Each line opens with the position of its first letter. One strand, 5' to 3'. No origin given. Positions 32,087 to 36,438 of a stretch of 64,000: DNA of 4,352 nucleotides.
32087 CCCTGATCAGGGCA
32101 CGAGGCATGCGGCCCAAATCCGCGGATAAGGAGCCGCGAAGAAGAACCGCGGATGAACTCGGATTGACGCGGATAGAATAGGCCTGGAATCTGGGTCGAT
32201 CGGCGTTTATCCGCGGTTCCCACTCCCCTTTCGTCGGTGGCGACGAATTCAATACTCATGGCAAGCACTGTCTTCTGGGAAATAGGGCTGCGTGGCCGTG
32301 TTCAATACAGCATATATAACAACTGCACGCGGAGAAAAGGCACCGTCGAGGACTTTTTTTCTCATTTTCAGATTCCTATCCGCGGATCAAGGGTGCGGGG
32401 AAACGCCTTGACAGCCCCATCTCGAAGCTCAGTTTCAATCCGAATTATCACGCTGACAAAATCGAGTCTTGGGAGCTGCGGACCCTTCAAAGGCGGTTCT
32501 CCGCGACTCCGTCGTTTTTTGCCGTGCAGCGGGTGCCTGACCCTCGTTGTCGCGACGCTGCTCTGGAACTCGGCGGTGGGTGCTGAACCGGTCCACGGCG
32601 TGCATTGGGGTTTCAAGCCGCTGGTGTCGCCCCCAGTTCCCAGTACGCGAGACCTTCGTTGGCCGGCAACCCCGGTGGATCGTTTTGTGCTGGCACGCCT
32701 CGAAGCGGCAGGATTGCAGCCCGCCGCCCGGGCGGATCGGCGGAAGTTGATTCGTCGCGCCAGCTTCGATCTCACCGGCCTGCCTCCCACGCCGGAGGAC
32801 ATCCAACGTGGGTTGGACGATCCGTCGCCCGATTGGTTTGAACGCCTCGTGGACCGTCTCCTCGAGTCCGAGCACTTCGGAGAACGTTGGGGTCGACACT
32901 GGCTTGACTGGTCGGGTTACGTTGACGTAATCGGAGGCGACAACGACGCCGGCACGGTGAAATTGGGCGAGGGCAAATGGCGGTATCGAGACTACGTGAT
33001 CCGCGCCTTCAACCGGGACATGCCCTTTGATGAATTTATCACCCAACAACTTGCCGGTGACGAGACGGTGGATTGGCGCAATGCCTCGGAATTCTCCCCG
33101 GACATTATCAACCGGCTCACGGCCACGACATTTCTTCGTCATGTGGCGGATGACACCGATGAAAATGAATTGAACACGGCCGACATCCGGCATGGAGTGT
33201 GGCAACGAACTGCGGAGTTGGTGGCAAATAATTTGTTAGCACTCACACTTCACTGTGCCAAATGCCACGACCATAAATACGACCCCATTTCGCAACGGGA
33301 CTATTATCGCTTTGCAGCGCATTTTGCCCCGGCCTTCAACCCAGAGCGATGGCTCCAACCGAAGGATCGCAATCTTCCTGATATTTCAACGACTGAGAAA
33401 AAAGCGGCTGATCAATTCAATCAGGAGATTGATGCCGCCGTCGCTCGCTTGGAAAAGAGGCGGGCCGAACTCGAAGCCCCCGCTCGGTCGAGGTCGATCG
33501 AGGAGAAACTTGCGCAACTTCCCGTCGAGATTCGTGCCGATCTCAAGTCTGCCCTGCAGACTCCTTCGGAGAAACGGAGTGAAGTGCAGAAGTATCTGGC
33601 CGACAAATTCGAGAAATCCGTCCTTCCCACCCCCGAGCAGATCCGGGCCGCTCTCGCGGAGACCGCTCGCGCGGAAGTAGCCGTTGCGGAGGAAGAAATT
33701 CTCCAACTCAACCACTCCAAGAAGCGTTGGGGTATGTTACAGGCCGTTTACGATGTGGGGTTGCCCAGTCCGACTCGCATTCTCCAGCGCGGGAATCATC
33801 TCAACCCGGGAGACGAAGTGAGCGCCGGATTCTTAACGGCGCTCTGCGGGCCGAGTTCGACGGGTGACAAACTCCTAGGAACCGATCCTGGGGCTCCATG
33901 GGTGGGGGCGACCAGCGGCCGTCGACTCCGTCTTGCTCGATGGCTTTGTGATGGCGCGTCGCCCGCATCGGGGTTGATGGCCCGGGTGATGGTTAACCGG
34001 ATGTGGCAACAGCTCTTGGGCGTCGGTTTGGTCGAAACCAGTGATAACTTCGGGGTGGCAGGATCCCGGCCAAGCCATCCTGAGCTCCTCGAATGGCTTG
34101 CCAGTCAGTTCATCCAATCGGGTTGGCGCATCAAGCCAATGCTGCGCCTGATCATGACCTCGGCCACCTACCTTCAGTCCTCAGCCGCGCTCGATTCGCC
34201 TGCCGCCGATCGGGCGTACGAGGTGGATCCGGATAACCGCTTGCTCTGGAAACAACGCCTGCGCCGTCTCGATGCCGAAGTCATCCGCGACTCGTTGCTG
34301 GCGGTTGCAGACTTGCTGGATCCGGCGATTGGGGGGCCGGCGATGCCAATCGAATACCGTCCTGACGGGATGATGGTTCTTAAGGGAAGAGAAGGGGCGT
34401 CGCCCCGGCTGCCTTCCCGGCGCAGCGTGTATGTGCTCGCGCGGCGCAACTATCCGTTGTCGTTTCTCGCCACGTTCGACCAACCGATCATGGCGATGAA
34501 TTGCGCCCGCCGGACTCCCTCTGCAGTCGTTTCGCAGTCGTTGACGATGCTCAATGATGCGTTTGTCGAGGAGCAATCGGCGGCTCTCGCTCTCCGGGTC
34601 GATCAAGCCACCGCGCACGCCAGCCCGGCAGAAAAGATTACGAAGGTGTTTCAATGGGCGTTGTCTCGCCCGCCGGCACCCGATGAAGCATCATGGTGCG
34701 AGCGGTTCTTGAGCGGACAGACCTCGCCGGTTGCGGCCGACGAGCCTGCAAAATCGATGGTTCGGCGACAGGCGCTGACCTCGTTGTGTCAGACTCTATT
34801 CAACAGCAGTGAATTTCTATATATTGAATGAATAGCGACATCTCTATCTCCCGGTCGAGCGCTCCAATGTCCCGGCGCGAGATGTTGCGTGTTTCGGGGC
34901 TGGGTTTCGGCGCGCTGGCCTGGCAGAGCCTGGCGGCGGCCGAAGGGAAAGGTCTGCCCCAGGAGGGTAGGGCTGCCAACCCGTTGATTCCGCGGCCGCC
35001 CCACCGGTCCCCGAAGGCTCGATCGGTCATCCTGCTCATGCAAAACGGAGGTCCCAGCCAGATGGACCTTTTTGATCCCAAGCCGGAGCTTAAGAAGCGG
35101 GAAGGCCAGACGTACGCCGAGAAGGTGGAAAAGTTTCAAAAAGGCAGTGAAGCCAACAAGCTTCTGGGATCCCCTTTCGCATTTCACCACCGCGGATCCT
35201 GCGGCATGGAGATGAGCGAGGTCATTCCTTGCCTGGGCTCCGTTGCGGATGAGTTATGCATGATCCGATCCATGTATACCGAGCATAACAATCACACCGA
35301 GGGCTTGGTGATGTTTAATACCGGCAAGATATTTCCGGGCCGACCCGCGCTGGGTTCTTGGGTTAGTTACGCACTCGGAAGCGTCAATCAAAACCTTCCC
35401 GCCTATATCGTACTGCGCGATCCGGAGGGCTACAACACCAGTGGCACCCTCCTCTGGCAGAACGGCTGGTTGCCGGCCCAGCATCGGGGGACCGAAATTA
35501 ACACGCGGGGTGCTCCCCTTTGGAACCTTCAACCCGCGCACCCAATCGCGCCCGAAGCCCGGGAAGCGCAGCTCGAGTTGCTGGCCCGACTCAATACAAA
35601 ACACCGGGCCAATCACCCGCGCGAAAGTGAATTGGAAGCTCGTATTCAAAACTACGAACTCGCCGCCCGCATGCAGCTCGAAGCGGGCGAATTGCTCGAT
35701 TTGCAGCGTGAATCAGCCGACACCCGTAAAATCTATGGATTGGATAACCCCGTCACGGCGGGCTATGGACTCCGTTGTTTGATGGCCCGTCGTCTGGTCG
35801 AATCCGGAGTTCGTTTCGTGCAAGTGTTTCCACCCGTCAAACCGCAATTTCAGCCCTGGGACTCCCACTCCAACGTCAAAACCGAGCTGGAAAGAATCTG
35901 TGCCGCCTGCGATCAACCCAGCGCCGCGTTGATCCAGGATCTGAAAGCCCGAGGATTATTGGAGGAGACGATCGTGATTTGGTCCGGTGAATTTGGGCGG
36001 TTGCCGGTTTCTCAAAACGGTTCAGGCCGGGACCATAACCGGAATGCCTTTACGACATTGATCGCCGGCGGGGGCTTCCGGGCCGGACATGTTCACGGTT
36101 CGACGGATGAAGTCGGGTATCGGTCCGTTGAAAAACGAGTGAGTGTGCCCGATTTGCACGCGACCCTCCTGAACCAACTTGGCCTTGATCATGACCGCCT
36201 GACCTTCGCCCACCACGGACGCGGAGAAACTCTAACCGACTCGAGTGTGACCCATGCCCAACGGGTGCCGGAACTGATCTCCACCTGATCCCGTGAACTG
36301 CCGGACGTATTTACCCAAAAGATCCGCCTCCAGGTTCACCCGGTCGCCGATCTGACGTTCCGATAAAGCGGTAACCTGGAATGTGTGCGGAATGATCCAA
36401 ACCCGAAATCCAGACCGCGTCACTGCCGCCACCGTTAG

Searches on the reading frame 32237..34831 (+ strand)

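Call 82: search_protein_families(library=pfam, proteins=[window:32237-34831:+], max_evalue=0.001)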
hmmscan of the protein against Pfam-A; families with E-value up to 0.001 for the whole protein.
window:32237-34831:+ (864 aa): 2 families
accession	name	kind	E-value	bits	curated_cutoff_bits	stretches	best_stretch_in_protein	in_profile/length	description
PF07587.16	PSD1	-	3.1e-78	263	28.5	1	562-825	1-244/244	Protein of unknown function (DUF1553)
PF07583.16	PSCyt2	-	6.4e-70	235.8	29.8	1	146-365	1-206/209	Protein of unknown function (DUF1549)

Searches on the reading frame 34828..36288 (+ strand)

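Call 82: search_protein_families(library=pfam, proteins=[window:34828-36288:+], max_evalue=0.001)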
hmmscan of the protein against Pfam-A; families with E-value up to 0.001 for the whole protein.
window:34828-36288:+ (486 aa): 1 family
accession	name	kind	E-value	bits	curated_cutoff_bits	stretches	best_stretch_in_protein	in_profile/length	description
PF07394.17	DUF1501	-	3.9e-137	458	27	1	64-478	1-384/390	Protein of unknown function (DUF1501)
